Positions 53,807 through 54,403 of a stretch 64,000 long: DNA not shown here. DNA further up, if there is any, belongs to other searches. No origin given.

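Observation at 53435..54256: Family of Nif11-like double-glycine leader peptides fused to hypervariable zinc-ribbon cores (locus 1, divergent pair P1/P2)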

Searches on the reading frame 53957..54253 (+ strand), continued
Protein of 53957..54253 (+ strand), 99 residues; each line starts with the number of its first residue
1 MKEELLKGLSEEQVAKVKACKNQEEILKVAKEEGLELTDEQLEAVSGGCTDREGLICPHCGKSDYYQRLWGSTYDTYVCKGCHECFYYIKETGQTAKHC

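Call 64: search_protein_families(library=pfam, proteins=[L012:17163-20219:-, L040:3164-5794:+, L040:5794-7077:+, L016:10757-12760:+, L063:10448-12820:-, L070:2404-4194:+, L057:5386-7026:+, L053:4232-5917:-, L041:6678-7538:+, L071:4266-5321:+], max_evalue=0.0001)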
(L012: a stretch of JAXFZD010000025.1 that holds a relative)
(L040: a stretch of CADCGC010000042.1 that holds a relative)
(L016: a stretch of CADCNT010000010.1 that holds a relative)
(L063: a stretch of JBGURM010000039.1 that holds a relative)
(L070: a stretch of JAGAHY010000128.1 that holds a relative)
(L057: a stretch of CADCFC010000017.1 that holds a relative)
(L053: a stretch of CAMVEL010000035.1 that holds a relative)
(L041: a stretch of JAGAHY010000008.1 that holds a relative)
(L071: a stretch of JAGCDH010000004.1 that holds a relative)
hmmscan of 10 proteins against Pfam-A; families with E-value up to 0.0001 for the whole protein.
L012:17163-20219:- (1018 aa): 10 families
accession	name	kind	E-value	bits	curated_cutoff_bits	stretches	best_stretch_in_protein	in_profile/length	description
PF00501.34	AMP-binding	-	1.3e-75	255.1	29.9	1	47-384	1-384/384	AMP-binding enzyme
PF07993.18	NAD_binding_4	-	1.2e-33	116.8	20.1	1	656-895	1-258/258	Male sterility protein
PF01370.27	Epimerase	-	4.4e-25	88.9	20.9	1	654-904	1-230/240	NAD dependent epimerase/dehydratase family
PF16363.11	GDP_Man_Dehyd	-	3.6e-17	63.3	27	1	655-940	1-278/332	GDP-mannose 4,6 dehydratase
PF01073.25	3Beta_HSD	-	5.9e-14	52.2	22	1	656-830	2-163/280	3-beta hydroxysteroid dehydrogenase/isomerase family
PF04321.23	RmlD_sub_bind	-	6.2e-10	39.1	27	1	653-846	2-154/287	RmlD substrate binding domain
PF13193.12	AMP-binding_C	-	3.9e-08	34.5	24.5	1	444-518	1-76/76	AMP-binding enzyme C-terminal domain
PF00550.31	PP-binding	-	7.2e-08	33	20.8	1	546-608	2-67/67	Phosphopantetheine attachment site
PF02719.21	Polysacc_synt_2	-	1.1e-07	31.7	20.2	1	654-780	1-128/293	Polysaccharide biosynthesis protein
PF13460.12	NAD_binding_10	-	1.4e-06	28.7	27.2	1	658-851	1-153/184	NAD(P)H-binding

L040:3164-5794:+ (876 aa): 3 families
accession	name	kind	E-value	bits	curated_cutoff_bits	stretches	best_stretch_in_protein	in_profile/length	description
PF00072.30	Response_reg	-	7.5e-51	171.4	30.2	2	612-727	1-110/111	Response regulator receiver domain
PF02518.31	HATPase_c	-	1.2e-27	97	26.4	1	480-595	2-109/111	Histidine kinase-, DNA gyrase B-, and HSP90-like ATPase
PF00512.31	HisKA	-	6.5e-15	55.4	26.9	1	366-432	1-66/66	His Kinase A (phospho-acceptor) domain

L040:5794-7077:+ (427 aa): 3 families
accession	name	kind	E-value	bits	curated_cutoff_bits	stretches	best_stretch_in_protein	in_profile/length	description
PF13416.11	SBP_bac_8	-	3.2e-16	60.4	27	1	66-369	11-265/279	Bacterial extracellular solute-binding protein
PF01547.30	SBP_bac_1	-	3.3e-15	57.3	26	1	50-351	7-304/307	Bacterial extracellular solute-binding protein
PF13343.11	SBP_bac_6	-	2.5e-05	24.3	24.6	0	88-176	1-88/245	Bacterial extracellular solute-binding protein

L016:10757-12760:+ (667 aa): 1 family
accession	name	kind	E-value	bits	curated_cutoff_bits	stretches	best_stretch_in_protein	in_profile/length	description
PF01764.32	Lipase_3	-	7e-10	39.4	22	1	172-290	31-137/140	Lipase (class 3)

L063:10448-12820:- (790 aa): 1 family
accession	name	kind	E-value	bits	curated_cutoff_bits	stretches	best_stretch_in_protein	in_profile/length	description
PF02687.27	FtsX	-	2.1e-24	86.3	25.5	2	283-403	2-120/120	FtsX-like permease C-terminal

L070:2404-4194:+ (596 aa): 3 families
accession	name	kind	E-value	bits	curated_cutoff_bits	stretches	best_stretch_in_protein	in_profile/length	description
PF09820.16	AAA-ATPase_like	-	1e-30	107.5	26.1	1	78-282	14-201/201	Predicted AAA-ATPase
PF08011.17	PDDEXK_9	-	3.9e-12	46.5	25.5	1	492-591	2-104/105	PD-(D/E)XK nuclease superfamily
PF12728.13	HTH_17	-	1.4e-05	25.7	27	1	8-48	1-40/51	Helix-turn-helix domain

L057:5386-7026:+ (546 aa): 4 families
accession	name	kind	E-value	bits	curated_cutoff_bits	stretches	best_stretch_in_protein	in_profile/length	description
PF02368.24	Big_2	-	3.7e-46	155.4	22.8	3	379-456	2-79/79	Bacterial Ig-like domain (group 2)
PF21461.3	HL_N-beta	-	3.4e-09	36.8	27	1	327-362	15-49/57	Hyaluronate lyase, N-terminal beta-sheet domain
PF20578.4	aBig_2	-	8.8e-07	29.1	27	0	317-356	27-68/89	Atrophied bacterial Ig domain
PF21764.3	Invasin_D4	-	2.4e-06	28.4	27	0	489-520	30-60/88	Invasin, domain 4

L053:4232-5917:- (561 aa): 4 families
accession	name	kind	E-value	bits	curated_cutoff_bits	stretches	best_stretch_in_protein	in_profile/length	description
PF09334.17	tRNA-synt_1g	-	9.1e-114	380.7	20.1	1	32-391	2-390/391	tRNA synthetases class I (M)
PF00133.28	tRNA-synt_1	-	1.8e-29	103.2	22.7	2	28-242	22-243/414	tRNA synthetases class I (I, L, M and V)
PF01406.26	tRNA-synt_1e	-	2.1e-11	44.2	27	1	43-138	22-116/301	tRNA synthetases class I (C) catalytic domain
PF19303.5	Anticodon_3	-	2.7e-07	31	23.5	1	408-539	5-135/152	Anticodon binding domain of methionyl tRNA ligase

L041:6678-7538:+ (286 aa): 4 families
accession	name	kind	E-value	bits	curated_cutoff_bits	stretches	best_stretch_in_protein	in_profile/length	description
PF13302.13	Acetyltransf_3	-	1.1e-32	114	25.4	1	121-259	1-138/138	Acetyltransferase (GNAT) domain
PF01934.22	HepT-like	-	1.3e-15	57.6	23.5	1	13-103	2-115/120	Ribonuclease HepT-like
PF00583.31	Acetyltransf_1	-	8.1e-11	42.7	20.7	1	158-258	17-116/116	Acetyltransferase (GNAT) family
PF13523.12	Acetyltransf_8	-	3e-06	27.4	27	0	212-262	90-141/145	Acetyltransferase (GNAT) domain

L071:4266-5321:+ (351 aa): 0 families

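Call 70: search_solved_structures(query=A3, max_evalue=10)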
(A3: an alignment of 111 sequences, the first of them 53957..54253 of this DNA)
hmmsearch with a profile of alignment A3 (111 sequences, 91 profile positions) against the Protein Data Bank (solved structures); distinct sequences matched with E-value up to 10: 96 (the best 60 are shown).
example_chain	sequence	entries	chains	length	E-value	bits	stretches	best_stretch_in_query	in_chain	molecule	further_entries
2i13_A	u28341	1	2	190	0.00016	25.1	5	53-89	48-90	Aart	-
3qt1_I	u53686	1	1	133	0.0026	21.2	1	54-88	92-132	DNA-directed RNA polymerase II subunit RPB9, DNA-directed RNA polymerase III subunit RPC10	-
1qyp_A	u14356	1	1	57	0.0045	20.4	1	52-88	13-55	RNA POLYMERASE II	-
4c2m_I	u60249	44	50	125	0.0062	20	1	51-89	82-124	DNA-DIRECTED RNA POLYMERASE I SUBUNIT RPA12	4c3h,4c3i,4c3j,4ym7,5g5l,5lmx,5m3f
5v3g_D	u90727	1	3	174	0.013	18.9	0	51-89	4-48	PR domain zinc finger protein 9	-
5egb_A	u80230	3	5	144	0.029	17.8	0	53-89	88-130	Histone-lysine N-methyltransferase PRDM9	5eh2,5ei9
1mey_C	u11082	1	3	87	0.032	17.7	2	53-88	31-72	CONSENSUS ZINC FINGER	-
9eh1_S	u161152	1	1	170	0.033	17.6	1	40-87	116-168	Transcription elongation factor A protein 1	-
9mu7_I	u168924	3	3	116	0.034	17.6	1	52-87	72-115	DNA-directed RNA polymerase II subunit RPB9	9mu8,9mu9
5fj8_I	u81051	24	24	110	0.035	17.6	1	42-88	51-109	DNA-DIRECTED RNA POLYMERASE III SUBUNIT RPC10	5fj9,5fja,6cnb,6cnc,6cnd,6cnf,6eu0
8xuf_C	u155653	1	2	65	0.062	16.8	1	54-88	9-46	CDF1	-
2j7a_C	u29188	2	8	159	0.063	16.7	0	42-84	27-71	CYTOCHROME C QUINOL DEHYDROGENASE NRFH | NAPC/NIRT CYTOCHROME C FAMILY PROTEIN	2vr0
1tfi_A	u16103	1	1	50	0.075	16.5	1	47-87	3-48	TRANSCRIPTIONAL ELONGATION FACTOR SII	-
4esj_A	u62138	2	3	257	0.089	16.3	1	54-88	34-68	Type-2 restriction enzyme DpnI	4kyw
28jc_I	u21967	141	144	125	0.099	16.1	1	56-88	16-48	DNA-directed RNA polymerase II subunit RPB9 | RPB9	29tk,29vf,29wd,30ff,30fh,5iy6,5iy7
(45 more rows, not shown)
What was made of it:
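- On Zinc ribbon fold: The profile search against PDB gives E 0.003-0.03 to TFIIS, Rpb9 and RPA12 (call 70).
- A family profile weakly matches TFIIS, Rpb9 and RPA12 zinc ribbons and a CPxCG zinc finger (call 70).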

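Call 71: predict_structure(alignment_id=A5)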
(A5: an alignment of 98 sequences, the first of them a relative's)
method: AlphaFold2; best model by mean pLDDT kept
length: 391 residues; sequences in the alignment: 98
mean_pLDDT: 93.9   pTM: 0.92
mean pLDDT of the five models: 93.9, 93.4, 92.9, 92.6, 91.5
residues with pLDDT >= 90: 344; 70-90: 46; 50-70: 1; < 50: 0
segments of 3 or more residues with pLDDT < 50: none
pLDDT, mean of each block of 10 residues (from residue 1): 91 97 93 97 94 92 93 95 93 94 93 82 95 93 92 93 91 94 98 95 96 94 96 95 94 96 97 95 97 96 95 89 87 92 96 98 95 94 96 93
secondary structure, 60 per line:
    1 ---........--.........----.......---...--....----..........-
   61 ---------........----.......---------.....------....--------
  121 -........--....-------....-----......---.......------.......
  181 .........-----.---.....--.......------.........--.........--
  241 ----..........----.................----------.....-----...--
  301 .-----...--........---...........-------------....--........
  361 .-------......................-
elements in order: E4-11 E14-22 E27-33 H42-45 H50-59 H70-77 H82-88 E98-102 H109-112 H122-129 H132-135 H143-146 E152-157 E161-167 H174-189 E199-203 E206-212 E219-223 H224-227 H230-238 H245-254 H259-275 E286-290 E296-298 H312-319 H323-333 H347-350 H353-361 H369-390
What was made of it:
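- On HipA-family kinase (the accessory ~395-aa protein, not in the window): AlphaFold2 gives pLDDT 93.9 (call 71).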

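Call 73: fold_search(model_id=the predicted structure, library=pdb)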
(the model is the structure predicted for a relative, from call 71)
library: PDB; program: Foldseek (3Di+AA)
matches with E <= 10: 1301; with E <= 0.001: 14
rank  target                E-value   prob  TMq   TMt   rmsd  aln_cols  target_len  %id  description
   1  4pu5                  3.3e-08  1.00  0.51  0.46   9.3       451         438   11  Shewanella oneidensis Toxin Antitoxin System Toxin Protein HipA Bound with AMPPNP and Mg (released 2014-08-06)
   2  3dnu                  7.7e-07  1.00  0.57  0.55   7.6       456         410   15  structure of MDT protein (released 2009-01-27)
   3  3akk_B                8.9e-07  1.00  0.41  0.53   8.3       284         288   18  Crystal structure of A Helicobacter pylori proinflammatory kinase CtkA (released 2010-12-01)
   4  3dnt_B                2.3e-06  1.00  0.55  0.52   8.3       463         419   14  structures of MDT proteins (released 2009-01-27)
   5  3akk_A                3.0e-06  1.00  0.39  0.49   8.8       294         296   17  Crystal structure of A Helicobacter pylori proinflammatory kinase CtkA (released 2010-12-01)
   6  3akk_C                4.9e-06  1.00  0.40  0.52   8.4       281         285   16  Crystal structure of A Helicobacter pylori proinflammatory kinase CtkA (released 2010-12-01)
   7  3akk_D                8.1e-06  1.00  0.41  0.53   8.3       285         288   18  Crystal structure of A Helicobacter pylori proinflammatory kinase CtkA (released 2010-12-01)
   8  4pu4_B                1.3e-05  1.00  0.53  0.50   8.9       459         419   10  Shewanella oneidensis MR-1 Toxin Antitoxin System HipA, HipB and its operator DNA complex (space group P21) (released 2014-08-06)
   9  3akj_A                2.5e-05  1.00  0.39  0.53   7.8       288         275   17  Crystal structure of A Helicobacter pylori proinflammatory kinase CtkA (released 2010-12-01)
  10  3akl_A                4.0e-05  1.00  0.37  0.49   9.0       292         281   17  Crystal structure of A Helicobacter pylori proinflammatory kinase CtkA (released 2010-12-01)
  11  3akl_C                8.0e-05  1.00  0.37  0.50   8.8       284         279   17  Crystal structure of A Helicobacter pylori proinflammatory kinase CtkA (released 2010-12-01)
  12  7vkb_A                1.9e-04  1.00  0.33  0.46   8.1       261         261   18  Crystal structure of the a bacterial kinase complex (released 2022-06-29)
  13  5jda                  2.2e-04  1.00  0.26  0.27  13.8       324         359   13  Bacillus cereus CotH kinase plus Mg2+/AMP (released 2016-05-18)
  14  5jd9                  2.7e-04  1.00  0.30  0.32  12.7       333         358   11  Bacillus cereus CotH kinase (released 2016-05-18)
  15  8aj8_A                5.1e-03  0.96  0.25  0.13   9.7       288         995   12  Structure of p110 gamma bound to the p84 regulatory subunit (released 2023-03-22)
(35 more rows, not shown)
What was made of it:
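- On HipA-family kinase (the accessory ~395-aa protein, not in the window): Foldseek matches HipA 4pu5 at E 3e-8 and 3dnu at TM 0.57 (call 73).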
